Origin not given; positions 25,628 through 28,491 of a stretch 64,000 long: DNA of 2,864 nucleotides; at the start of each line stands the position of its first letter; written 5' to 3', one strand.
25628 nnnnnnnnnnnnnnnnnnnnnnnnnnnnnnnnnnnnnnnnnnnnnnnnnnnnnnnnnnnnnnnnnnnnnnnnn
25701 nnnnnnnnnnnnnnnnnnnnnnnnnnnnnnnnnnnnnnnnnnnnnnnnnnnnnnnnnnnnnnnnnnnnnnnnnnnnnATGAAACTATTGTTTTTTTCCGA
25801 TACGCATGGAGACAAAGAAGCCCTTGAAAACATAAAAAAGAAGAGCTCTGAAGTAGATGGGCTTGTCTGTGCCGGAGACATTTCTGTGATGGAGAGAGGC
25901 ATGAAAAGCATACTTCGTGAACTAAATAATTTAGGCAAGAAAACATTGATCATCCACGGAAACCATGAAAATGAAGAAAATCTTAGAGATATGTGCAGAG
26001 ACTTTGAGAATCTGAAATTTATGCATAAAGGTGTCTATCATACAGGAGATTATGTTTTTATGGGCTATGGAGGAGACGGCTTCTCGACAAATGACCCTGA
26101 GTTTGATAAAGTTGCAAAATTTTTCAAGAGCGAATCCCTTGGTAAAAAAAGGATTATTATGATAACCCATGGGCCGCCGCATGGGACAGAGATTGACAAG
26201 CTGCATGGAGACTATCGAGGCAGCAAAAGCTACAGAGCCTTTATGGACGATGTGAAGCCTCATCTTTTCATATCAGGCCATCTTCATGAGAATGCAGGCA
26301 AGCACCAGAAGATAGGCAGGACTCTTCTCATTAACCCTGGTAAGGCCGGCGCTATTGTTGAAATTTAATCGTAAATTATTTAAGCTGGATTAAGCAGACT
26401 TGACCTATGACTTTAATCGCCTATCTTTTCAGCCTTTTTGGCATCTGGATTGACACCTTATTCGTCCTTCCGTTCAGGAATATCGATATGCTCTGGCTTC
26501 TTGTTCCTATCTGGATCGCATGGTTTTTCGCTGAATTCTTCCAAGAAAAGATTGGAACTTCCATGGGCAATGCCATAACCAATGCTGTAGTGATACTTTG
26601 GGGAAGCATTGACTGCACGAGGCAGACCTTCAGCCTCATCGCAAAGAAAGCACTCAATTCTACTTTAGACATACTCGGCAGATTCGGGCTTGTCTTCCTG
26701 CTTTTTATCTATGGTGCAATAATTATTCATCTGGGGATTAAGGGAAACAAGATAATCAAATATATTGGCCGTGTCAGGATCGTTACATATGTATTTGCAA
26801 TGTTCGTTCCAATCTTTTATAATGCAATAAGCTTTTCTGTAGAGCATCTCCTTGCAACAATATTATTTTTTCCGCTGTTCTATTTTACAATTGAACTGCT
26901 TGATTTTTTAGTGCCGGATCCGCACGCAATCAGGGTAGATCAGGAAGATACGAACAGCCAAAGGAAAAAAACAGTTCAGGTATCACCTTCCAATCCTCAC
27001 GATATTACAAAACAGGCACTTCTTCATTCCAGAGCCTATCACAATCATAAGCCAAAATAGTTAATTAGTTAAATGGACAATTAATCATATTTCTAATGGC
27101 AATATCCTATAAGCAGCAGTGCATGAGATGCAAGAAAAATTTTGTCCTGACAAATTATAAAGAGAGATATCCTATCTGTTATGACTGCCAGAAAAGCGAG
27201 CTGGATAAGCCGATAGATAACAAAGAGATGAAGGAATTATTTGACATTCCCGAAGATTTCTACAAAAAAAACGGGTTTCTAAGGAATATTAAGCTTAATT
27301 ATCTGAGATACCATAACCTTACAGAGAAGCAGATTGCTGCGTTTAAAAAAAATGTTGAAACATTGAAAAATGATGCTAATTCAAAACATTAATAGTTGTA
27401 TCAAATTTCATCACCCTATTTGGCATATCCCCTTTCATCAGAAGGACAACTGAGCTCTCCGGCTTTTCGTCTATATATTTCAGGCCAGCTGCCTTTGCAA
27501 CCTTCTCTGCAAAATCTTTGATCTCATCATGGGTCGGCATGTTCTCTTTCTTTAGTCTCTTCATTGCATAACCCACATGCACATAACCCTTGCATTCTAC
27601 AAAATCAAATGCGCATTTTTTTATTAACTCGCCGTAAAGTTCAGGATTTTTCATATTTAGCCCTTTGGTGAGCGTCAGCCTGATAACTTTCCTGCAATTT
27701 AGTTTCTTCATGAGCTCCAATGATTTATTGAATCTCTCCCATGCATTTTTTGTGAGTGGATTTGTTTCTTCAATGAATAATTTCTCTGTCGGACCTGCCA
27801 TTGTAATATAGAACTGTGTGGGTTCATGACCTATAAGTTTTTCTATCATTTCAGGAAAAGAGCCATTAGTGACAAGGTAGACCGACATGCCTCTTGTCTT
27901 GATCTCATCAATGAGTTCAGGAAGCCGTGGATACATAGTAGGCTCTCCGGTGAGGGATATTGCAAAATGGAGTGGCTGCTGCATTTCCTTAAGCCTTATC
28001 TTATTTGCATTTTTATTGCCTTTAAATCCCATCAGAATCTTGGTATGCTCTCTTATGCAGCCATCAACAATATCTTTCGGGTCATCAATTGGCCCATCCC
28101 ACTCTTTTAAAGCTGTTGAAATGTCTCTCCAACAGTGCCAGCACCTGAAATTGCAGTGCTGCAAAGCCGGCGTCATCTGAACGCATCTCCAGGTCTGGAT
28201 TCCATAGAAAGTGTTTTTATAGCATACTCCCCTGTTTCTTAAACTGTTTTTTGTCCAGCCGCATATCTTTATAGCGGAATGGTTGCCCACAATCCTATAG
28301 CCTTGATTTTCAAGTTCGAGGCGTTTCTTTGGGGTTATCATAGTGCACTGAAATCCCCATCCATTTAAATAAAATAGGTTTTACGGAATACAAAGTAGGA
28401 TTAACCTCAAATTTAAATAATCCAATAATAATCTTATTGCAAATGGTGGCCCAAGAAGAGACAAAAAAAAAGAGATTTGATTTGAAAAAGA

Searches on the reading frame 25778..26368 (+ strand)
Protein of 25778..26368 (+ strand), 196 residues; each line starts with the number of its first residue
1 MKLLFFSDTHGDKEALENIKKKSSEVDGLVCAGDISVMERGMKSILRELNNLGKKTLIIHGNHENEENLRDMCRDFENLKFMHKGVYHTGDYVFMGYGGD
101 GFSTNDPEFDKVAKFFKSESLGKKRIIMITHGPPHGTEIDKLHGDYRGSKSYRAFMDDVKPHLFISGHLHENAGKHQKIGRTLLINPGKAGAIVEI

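Call 60: search_protein_families(library=pfam, proteins=[window:25778-26368:+], max_evalue=0.001)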
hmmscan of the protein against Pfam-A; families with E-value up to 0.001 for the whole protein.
window:25778-26368:+ (196 aa): 3 families
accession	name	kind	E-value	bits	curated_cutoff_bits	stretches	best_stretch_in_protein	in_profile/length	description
PF00149.33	Metallophos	-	5.4e-17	63.3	21.5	1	1-171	1-190/191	Calcineurin-like phosphoesterase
PF12850.12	Metallophos_2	-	4.2e-16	59.8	27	1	1-192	1-137/154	Calcineurin-like phosphoesterase superfamily domain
PF14582.11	Metallophos_3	-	2.1e-09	37.6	28.2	1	43-189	79-238/259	Metallophosphoesterase, calcineurin superfamily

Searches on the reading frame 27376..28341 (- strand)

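Call 60: search_protein_families(library=pfam, proteins=[window:27376-28341:-], max_evalue=0.001)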
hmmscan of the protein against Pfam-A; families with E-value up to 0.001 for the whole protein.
window:27376-28341:- (321 aa): 2 families
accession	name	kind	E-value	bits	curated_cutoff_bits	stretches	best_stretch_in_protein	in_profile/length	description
PF08608.17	Wyosine_form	-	8.3e-19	68.1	22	1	246-302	5-62/63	Wyosine base formation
PF04055.27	Radical_SAM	-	7.8e-15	55.9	29.5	1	62-232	6-158/166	Radical SAM superfamily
